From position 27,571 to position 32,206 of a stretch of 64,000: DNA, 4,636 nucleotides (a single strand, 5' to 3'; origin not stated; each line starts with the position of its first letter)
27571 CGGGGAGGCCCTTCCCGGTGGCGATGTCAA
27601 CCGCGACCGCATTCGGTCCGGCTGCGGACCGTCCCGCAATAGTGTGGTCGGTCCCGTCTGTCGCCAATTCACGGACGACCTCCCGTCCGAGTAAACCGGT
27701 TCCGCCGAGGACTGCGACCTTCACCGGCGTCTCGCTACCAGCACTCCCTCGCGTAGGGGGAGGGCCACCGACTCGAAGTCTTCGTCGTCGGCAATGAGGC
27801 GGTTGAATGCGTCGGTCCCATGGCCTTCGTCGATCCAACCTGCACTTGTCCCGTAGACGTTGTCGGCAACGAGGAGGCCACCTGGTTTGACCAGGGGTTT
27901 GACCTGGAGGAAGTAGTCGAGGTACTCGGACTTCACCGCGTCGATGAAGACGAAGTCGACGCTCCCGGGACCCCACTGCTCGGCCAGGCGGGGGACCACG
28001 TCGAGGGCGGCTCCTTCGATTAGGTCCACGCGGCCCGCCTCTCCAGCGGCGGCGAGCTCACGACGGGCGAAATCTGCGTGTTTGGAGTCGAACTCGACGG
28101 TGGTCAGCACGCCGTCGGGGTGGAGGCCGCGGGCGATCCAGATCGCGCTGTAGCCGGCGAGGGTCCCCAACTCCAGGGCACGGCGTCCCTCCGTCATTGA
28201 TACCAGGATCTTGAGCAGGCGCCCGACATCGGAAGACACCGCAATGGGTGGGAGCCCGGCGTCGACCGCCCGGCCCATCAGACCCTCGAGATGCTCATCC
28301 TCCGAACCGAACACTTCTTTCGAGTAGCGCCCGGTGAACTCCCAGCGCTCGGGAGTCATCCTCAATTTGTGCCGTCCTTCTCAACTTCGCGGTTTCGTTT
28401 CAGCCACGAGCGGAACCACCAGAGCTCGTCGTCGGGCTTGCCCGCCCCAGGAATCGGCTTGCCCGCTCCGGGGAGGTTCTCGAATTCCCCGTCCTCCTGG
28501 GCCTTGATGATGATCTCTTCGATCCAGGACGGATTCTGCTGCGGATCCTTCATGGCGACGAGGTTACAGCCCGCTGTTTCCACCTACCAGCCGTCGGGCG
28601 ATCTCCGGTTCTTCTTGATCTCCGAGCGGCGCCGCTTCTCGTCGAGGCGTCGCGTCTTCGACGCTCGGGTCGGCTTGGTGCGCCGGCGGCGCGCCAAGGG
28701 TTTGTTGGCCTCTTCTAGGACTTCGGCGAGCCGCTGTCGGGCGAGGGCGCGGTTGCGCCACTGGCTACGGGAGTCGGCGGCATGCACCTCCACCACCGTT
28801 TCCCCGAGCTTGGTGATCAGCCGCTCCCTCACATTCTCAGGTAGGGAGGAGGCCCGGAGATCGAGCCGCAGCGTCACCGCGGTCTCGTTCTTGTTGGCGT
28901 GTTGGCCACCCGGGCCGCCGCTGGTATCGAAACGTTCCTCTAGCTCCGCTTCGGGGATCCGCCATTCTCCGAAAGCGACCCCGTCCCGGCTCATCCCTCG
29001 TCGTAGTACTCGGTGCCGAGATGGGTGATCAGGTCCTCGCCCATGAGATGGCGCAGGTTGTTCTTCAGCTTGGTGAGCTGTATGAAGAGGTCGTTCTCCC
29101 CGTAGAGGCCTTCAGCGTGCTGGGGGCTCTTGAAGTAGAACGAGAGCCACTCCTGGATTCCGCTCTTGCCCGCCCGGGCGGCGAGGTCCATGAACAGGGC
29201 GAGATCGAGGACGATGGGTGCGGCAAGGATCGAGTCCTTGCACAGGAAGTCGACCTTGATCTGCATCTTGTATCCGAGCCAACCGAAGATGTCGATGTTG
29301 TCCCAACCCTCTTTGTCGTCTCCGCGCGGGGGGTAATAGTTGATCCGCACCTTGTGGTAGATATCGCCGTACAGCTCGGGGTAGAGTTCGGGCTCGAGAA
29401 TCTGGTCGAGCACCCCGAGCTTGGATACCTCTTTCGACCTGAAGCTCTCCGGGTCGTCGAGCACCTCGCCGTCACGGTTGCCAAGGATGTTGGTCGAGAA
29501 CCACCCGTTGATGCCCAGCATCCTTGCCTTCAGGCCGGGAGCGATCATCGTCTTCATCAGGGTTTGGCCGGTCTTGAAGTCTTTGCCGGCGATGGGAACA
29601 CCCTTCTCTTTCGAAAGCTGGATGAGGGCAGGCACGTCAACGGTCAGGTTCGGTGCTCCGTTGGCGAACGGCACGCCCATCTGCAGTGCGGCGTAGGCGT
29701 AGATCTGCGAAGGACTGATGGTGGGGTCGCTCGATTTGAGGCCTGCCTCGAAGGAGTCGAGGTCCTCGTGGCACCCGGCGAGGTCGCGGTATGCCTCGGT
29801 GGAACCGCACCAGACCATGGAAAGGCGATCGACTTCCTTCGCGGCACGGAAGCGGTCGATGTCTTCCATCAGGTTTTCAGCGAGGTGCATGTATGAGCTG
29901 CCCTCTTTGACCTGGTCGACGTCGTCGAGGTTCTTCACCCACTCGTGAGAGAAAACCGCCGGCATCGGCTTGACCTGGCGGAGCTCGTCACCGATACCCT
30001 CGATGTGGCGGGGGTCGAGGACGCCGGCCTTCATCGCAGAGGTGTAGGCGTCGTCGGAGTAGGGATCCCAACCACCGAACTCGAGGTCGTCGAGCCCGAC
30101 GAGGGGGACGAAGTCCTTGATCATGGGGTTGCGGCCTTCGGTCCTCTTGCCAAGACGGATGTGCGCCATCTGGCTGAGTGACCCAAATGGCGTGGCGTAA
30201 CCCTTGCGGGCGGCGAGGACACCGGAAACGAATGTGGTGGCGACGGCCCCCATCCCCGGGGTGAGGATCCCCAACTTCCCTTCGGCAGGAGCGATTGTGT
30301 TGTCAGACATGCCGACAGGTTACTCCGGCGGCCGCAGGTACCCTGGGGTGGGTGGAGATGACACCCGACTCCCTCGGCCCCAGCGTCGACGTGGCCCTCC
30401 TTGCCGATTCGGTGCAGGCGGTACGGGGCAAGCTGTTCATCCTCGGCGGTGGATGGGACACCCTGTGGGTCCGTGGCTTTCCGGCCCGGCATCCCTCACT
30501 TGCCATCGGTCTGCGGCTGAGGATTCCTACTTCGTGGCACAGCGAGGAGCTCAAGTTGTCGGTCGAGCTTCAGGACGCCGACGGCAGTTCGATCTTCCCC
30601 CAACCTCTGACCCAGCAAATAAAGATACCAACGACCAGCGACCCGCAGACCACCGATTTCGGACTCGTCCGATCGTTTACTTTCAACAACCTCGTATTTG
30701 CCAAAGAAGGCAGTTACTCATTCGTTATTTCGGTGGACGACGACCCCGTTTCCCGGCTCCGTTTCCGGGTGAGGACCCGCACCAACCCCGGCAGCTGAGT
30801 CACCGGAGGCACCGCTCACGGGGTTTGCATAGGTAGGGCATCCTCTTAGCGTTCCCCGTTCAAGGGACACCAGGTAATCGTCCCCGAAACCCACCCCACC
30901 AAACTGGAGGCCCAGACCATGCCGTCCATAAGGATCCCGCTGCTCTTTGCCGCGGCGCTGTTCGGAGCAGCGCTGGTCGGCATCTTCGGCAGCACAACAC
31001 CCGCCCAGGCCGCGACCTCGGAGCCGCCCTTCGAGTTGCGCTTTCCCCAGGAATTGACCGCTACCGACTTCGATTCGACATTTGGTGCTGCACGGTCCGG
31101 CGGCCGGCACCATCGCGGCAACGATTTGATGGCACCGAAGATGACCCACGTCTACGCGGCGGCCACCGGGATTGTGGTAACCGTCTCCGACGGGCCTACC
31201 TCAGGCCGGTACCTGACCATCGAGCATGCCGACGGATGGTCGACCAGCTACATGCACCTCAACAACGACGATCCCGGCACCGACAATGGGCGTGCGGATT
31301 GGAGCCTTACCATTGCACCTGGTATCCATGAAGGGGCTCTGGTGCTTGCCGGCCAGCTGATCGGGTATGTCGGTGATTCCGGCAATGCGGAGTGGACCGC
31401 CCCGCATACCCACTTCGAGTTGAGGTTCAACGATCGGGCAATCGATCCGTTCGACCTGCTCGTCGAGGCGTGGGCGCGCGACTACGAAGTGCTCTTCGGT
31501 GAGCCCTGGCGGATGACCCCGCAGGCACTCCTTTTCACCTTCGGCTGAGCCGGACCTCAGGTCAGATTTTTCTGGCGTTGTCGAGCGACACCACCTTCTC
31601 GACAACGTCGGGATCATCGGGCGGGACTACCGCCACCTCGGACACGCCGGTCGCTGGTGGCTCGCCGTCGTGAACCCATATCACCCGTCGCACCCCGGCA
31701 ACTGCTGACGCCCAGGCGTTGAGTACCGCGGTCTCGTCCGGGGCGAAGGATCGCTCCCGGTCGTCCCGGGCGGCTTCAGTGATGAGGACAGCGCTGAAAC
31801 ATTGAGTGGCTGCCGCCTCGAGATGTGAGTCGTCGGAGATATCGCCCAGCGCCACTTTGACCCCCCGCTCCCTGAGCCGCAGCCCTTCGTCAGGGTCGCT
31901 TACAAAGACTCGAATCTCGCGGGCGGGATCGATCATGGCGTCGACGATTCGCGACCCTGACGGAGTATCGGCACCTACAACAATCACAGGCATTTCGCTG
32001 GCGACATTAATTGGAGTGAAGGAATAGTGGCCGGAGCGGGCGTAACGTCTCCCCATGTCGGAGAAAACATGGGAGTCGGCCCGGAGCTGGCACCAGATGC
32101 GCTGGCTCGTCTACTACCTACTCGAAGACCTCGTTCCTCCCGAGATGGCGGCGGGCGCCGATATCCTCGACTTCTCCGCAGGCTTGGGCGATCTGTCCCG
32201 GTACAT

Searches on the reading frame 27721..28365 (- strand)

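Call 77: search_protein_families(library=pfam, proteins=[window:27721-28365:-], max_evalue=0.00001)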
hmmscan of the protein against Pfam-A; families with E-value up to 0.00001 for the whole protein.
window:27721-28365:- (214 aa): 2 families
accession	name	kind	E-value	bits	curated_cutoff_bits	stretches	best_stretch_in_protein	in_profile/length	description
PF01596.23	Methyltransf_3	-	2.8e-34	118.7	22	1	21-213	6-203/204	O-methyltransferase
PF13578.12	Methyltransf_24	-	2.5e-14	54.5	26.3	1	64-170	1-105/105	Methyltransferase domain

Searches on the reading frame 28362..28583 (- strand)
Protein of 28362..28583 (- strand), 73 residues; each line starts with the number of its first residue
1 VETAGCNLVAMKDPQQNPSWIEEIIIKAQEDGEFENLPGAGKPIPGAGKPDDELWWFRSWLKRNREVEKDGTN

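Call 77: search_protein_families(library=pfam, proteins=[window:28362-28583:-], max_evalue=0.00001)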
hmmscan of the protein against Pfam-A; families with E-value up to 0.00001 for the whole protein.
window:28362-28583:- (73 aa): 1 family
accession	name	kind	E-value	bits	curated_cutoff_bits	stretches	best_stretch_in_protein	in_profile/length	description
PF09350.15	DJC28_CD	-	1.5e-12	47.9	27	1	20-63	1-43/70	DnaJ homologue, subfamily C, member 28, conserved domain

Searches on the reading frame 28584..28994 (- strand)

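Call 77: search_protein_families(library=pfam, proteins=[window:28584-28994:-], max_evalue=0.00001)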
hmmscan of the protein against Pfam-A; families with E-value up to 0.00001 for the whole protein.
window:28584-28994:- (136 aa): 1 family
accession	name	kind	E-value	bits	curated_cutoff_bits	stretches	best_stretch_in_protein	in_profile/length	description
PF00472.26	RF-1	-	5.1e-18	65.6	35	1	11-130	5-116/116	RF-1 domain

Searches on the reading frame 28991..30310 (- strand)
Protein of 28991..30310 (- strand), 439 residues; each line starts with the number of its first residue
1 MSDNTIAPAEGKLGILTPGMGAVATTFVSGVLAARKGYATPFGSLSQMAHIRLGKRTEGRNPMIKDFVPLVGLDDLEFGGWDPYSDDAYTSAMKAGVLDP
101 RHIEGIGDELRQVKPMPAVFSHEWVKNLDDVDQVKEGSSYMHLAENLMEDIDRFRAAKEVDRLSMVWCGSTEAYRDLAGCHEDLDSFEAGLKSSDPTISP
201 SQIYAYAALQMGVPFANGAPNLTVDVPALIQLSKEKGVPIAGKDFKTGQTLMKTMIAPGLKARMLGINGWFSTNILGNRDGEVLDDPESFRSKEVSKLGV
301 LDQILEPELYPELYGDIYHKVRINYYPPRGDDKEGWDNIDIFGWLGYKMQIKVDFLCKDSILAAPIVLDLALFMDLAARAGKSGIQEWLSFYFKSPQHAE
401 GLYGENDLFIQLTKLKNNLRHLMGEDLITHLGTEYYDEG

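Call 77: search_protein_families(library=pfam, proteins=[window:28991-30310:-], max_evalue=0.00001)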
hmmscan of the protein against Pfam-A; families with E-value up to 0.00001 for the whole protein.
window:28991-30310:- (439 aa): 2 families
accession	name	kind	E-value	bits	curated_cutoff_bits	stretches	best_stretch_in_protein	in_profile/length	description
PF07994.18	NAD_binding_5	-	1.2e-90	304.7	25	1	13-420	1-321/321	Myo-inositol-1-phosphate synthase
PF01658.22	Inos-1-P_synth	-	2.5e-32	111.7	27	1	248-360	1-107/107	Myo-inositol-1-phosphate synthase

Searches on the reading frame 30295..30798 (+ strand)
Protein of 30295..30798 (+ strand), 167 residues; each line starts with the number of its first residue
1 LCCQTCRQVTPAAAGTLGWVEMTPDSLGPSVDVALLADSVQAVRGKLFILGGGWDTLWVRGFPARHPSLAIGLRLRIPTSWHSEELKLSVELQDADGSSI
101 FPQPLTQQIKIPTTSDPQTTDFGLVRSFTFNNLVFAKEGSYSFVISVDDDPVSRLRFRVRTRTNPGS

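Call 77: search_protein_families(library=pfam, proteins=[window:30295-30798:+], max_evalue=0.00001)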
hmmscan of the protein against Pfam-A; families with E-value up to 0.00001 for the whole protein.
window:30295-30798:+ (167 aa): 1 family
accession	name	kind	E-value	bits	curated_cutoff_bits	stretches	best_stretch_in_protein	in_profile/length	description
PF22091.2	DUF6941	-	3.1e-27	95.8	27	1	33-160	2-125/125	Family of unknown function (DUF6941)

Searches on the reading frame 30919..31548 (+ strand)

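Call 77: search_protein_families(library=pfam, proteins=[window:30919-31548:+], max_evalue=0.00001)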
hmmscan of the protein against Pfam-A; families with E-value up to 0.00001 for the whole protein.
window:30919-31548:+ (209 aa): 1 family
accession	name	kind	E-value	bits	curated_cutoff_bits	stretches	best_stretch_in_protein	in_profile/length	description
PF01551.29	Peptidase_M23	-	4.4e-20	72.1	28.7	2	64-116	2-54/96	Peptidase family M23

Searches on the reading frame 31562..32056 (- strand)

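Call 78: search_protein_families(library=pfam, proteins=[window:31562-32056:-], max_evalue=0.00001)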
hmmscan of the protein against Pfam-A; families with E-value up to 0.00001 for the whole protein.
window:31562-32056:- (164 aa): 1 family
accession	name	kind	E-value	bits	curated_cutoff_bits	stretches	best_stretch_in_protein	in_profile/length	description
PF13460.12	NAD_binding_10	-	5.5e-06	26.8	27.2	1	28-129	1-97/184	NAD(P)H-binding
